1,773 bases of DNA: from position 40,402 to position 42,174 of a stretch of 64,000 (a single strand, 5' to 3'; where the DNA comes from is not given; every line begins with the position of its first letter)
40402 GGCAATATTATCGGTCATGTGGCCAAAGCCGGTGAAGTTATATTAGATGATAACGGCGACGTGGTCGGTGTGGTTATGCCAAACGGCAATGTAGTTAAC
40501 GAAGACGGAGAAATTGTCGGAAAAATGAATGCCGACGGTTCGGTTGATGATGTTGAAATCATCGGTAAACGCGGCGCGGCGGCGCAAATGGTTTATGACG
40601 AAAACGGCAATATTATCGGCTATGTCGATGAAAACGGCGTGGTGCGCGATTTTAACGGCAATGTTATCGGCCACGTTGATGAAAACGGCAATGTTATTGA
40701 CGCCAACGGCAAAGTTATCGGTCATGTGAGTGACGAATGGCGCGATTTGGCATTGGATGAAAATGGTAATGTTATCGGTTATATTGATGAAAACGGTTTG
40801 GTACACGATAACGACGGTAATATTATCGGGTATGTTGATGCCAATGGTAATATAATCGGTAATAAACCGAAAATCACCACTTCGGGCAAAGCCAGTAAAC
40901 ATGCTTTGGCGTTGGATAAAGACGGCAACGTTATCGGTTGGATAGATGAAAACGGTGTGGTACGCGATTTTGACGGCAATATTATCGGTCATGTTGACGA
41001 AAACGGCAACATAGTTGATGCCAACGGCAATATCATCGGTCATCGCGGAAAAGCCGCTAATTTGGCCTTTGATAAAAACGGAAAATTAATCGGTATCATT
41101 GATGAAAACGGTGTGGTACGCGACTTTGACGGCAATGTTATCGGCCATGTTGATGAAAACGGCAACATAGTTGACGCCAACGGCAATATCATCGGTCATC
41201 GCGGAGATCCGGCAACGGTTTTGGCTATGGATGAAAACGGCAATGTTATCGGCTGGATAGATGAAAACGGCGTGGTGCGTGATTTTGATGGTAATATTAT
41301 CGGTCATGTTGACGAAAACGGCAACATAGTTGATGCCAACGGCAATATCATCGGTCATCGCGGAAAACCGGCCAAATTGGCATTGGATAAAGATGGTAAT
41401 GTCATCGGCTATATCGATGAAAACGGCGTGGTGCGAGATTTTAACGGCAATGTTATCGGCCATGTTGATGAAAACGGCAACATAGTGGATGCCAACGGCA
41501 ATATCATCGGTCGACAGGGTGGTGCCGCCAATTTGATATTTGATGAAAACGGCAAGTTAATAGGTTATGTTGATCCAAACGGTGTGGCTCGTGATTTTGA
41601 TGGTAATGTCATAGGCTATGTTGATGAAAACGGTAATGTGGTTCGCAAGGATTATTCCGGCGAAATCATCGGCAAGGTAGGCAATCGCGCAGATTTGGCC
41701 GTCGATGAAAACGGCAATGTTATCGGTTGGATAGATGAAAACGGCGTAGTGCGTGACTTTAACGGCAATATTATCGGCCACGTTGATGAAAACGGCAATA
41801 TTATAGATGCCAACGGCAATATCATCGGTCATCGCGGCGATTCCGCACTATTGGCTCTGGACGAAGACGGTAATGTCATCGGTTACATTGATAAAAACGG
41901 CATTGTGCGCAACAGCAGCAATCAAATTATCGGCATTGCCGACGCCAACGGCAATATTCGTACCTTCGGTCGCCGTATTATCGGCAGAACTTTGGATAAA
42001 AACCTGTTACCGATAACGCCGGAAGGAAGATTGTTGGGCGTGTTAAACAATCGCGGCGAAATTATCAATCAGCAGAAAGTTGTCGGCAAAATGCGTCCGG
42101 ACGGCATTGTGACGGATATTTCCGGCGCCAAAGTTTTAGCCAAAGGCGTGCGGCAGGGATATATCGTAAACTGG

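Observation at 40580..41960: Near-identical in-frame tandem DNA repeats of roughly 160 bp inside the giant gene: a likely recombination-driven size or antigenic variation cassette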

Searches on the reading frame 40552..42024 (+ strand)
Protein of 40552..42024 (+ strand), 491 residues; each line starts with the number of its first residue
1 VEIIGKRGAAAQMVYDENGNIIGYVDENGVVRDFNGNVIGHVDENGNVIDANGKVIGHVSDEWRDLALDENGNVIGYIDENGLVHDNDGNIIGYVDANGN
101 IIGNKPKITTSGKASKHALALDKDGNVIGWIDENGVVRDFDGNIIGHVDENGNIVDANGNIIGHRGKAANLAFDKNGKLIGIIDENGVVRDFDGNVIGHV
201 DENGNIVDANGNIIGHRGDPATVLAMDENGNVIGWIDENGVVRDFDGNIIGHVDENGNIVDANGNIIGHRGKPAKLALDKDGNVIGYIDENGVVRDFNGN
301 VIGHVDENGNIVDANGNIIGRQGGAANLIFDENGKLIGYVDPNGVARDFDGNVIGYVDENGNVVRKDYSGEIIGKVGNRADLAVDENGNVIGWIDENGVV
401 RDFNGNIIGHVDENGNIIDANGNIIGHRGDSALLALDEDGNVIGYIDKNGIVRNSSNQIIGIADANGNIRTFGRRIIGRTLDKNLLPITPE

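Call 33: predict_structure(alignment_id=A1)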
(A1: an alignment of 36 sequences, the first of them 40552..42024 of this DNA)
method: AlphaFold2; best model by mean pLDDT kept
length: 491 residues; sequences in the alignment: 36
mean_pLDDT: 76.7   pTM: 0.33
mean pLDDT of the five models: 76.7, 75.8, 72.3, 71.7, 71.3
residues with pLDDT >= 90: 147; 70-90: 208; 50-70: 84; < 50: 52
segments of 3 or more residues with pLDDT < 50: 1-11, 61-64, 104-116, 167-169, 480-491
pLDDT, mean of each block of 10 residues (from residue 1): 27 71 82 89 86 85 54 65 73 67 46 47 74 80 87 89 67 60 74 77 84 75 77 74 79 90 93 75 77 83 88 92 64 69 73 74 63 93 95 96 96 97 97 95 93 90 89 57 34 27
secondary structure, 60 per line:
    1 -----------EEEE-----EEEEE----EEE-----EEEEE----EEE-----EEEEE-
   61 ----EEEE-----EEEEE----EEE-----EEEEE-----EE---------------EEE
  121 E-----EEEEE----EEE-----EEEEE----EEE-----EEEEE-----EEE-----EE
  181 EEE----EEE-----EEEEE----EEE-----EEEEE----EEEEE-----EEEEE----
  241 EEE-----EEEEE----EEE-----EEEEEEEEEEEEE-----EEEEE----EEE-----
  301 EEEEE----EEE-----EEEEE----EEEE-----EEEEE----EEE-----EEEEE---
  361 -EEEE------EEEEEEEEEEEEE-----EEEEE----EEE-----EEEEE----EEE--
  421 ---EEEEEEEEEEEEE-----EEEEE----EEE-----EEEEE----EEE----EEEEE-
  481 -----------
elements in order: E12-15 E21-25 E30-32 E38-42 E47-49 E55-59 E65-68 E74-78 E83-85 E91-95 E118-121 E127-131 E136-138 E144-148 E153-155 E161-165 E171-173 E179-183 E188-190 E196-200 E205-207 E213-217 E222-226 E232-236 E241-243 E249-253 E258-260 E266-278 E284-288 E293-295 E301-305 E310-312 E318-322 E327-330 E336-340 E345-347 E353-357 E362-365 E372-384 E390-394 E399-401 E407-411 E416-418 E424-436 E442-446 E451-453 E459-463 E468-470 E475-479

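Call 35: fold_search(model_id=the predicted structure, library=pdb)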
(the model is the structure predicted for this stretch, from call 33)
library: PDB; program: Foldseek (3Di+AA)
matches with E <= 10: 826; with E <= 0.001: 32
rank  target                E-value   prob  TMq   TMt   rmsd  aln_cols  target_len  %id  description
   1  8qja_D                1.9e-11  0.57  0.08  0.05  25.2       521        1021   18  T6SS-linked Rhs repeat protein - Advenella mimigardefordensis VgrG-Rhs core (released 2024-09-25)
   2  8qja_A                3.8e-10  0.44  0.09  0.06  25.8       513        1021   16  T6SS-linked Rhs repeat protein - Advenella mimigardefordensis VgrG-Rhs core (released 2024-09-25)
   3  8qja_C                7.1e-10  0.35  0.08  0.06  25.1       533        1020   18  T6SS-linked Rhs repeat protein - Advenella mimigardefordensis VgrG-Rhs core (released 2024-09-25)
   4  8qjd_B                2.6e-08  0.41  0.13  0.08  25.4       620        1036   12  T6SS-linked Rhs repeat protein - Salmonella bongori Rhs-core domain (released 2024-09-25)
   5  6l7i_G                2.2e-06  0.08  0.07  0.06  28.5       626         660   13  Signal substraction of TcdB1-TccC2 and part of TcdA1 (released 2021-03-31)
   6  4igl_B                3.1e-06  0.08  0.07  0.06  26.8       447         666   16  Structure of the RHS-repeat containing BC component of the secreted ABC toxin complex from Yersinia entomophaga (released 2013-08-07)
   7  8prj                  3.4e-06  0.18  0.10  0.13  22.4       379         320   13  The structure of v31Bagel8 (released 2024-07-24)
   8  4igl_D                3.7e-06  0.08  0.08  0.06  26.8       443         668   16  Structure of the RHS-repeat containing BC component of the secreted ABC toxin complex from Yersinia entomophaga (released 2013-08-07)
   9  4gp0_A                7.7e-06  0.10  0.09  0.10  24.1       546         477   10  The crystal structure of human fascin 1 R149A K150A R151A mutant (released 2012-11-28)
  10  3llp_B                2.7e-05  0.08  0.10  0.10  23.9       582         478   11  1.8 Angstrom human fascin 1 crystal structure (released 2010-04-07)
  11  4gp3_A                4.6e-05  0.09  0.10  0.10  24.9       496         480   10  The crystal structure of human fascin 1 K358A mutant (released 2012-11-28)
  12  6h6f_F                4.6e-05  0.08  0.08  0.03  25.7       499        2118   13  PTC3 holotoxin complex from Photorhabdus luminiscens - Mutant TcC-D651A (released 2018-10-03)
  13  3llp_A                7.3e-05  0.06  0.09  0.09  24.6       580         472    9  1.8 Angstrom human fascin 1 crystal structure (released 2010-04-07)
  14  7awy                  8.0e-05  0.14  0.12  0.16  25.7       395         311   13  Crystal structure of the computationally designed Scone-R protein (released 2021-01-13)
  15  8bd7_I                9.6e-05  0.08  0.13  0.10  21.1       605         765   13  IFTB1 subcomplex of anterograde Intraflagellar transport trains (Chlamydomonas reinhardtii) (released 2023-01-11)
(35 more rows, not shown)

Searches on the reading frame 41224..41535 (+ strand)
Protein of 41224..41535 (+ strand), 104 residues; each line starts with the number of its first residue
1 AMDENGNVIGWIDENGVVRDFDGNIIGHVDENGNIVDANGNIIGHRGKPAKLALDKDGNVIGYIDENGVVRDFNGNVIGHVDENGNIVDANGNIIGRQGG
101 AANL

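Call 63: predict_structure(alignment_id=A2)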
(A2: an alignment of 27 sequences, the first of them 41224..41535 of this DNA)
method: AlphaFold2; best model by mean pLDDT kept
length: 104 residues; sequences in the alignment: 27
mean_pLDDT: 93.2   pTM: 0.71
mean pLDDT of the five models: 93.2, 92.3, 92.3, 91.5, 90.4
residues with pLDDT >= 90: 84; 70-90: 20; 50-70: 0; < 50: 0
segments of 3 or more residues with pLDDT < 50: none
pLDDT, mean of each block of 10 residues (from residue 1): 89 92 92 95 92 94 94 93 97 96 84
secondary structure, 60 per line:
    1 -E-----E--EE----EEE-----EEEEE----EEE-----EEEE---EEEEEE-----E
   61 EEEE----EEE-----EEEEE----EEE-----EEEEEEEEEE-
elements in order: E17-19 E25-29 E34-36 E42-45 E49-54 E60-64 E69-71 E77-81 E86-88 E94-103

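Call 85: fold_search(model_id=the predicted structure, library=pdb)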
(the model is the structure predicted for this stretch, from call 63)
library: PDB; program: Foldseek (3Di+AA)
matches with E <= 10: 309; with E <= 0.001: 0
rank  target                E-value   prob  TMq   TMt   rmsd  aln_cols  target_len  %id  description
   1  8uxt                  1.4e-01  0.08  0.16  0.03  13.8       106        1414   22  Acinetobacter baumannii Tse15 Rhs effector, toxin cleavage mutant (D1369N, D1391N) (released 2024-10-09)
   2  7bif_A                4.7e-01  0.06  0.22  0.11  11.4       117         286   14  Crystal structure of v22WRAP-T, a 7-bladed designer protein (released 2021-09-22)
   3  2v05                  7.4e-01  0.03  0.14  0.09  13.3       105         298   16  CRYSTAL STRUCTURE OF CHOLINE BINDING PROTEIN F FROM STREPTOCOCCUS PNEUMONIAE. CRYSTAL FORM II. (released 2008-06-10)
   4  6rix_A                8.4e-01  0.08  0.30  0.26  10.9       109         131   12  Crystal structure of MchDnaB-1 intein (released 2020-05-13)
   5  9fqr_Xu               9.0e-01  0.06  0.24  0.20  14.7        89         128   18  96-nm repeat of axonemal doublet microtubules from bovine sperm (released 2025-03-26)
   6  7pq5                  9.0e-01  0.04  0.20  0.04  14.0       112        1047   17  Photorhabdus laumondii T6SS-associated Rhs protein carrying the Tre23 toxin domain (released 2021-12-01)
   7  3a69                  1.0e+00  0.10  0.17  0.07   8.4        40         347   35  Atomic model of the bacterial flagellar hook based on docking an X-ray derived structure and terminal two alpha-helices  (released 2009-12-15)
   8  8of8_M                1.1e+00  0.09  0.15  0.03   6.3        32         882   25  Cryo-EM structure of actomyosin-5a-S1 with the full-length lever (nucleotide free) (released 2024-09-25)
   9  2bf6                  1.1e+00  0.06  0.29  0.08  13.3       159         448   13  Atomic Resolution Structure of the bacterial sialidase NanI from Clostridium perfringens in complex with alpha-Sialic Ac (released 2006-03-09)
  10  1wlg_A                1.2e+00  0.09  0.17  0.08   8.4        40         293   35  Crystal structure of FlgE31, a major fragment of the hook protein (released 2004-11-02)
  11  8u5o                  1.3e+00  0.06  0.30  0.09  13.3       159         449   16  The structure of the catalytic domain of NanI sialdase in complex with Neu5Gc (released 2024-09-04)
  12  4p25_A                1.4e+00  0.08  0.20  0.09   8.9        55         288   16  Structure of the P domain from a GI.7 Norovirus variant in complex with LeY HBGA. (released 2014-04-02)
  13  4igl_D                1.4e+00  0.03  0.18  0.06  12.6       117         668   19  Structure of the RHS-repeat containing BC component of the secreted ABC toxin complex from Yersinia entomophaga (released 2013-08-07)
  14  5ze8                  1.4e+00  0.02  0.15  0.05  14.2        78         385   17  Crystal structure of a penta-heme cytochrome c552 from Thermochromatium tepidum (released 2018-04-25)
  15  6rpt_A                1.4e+00  0.02  0.12  0.12  14.1        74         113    9  Structure of tick complement inhibitor CirpT1 complexed with macroglobubulin domain 4 of human complement C5 (released 2020-01-08)
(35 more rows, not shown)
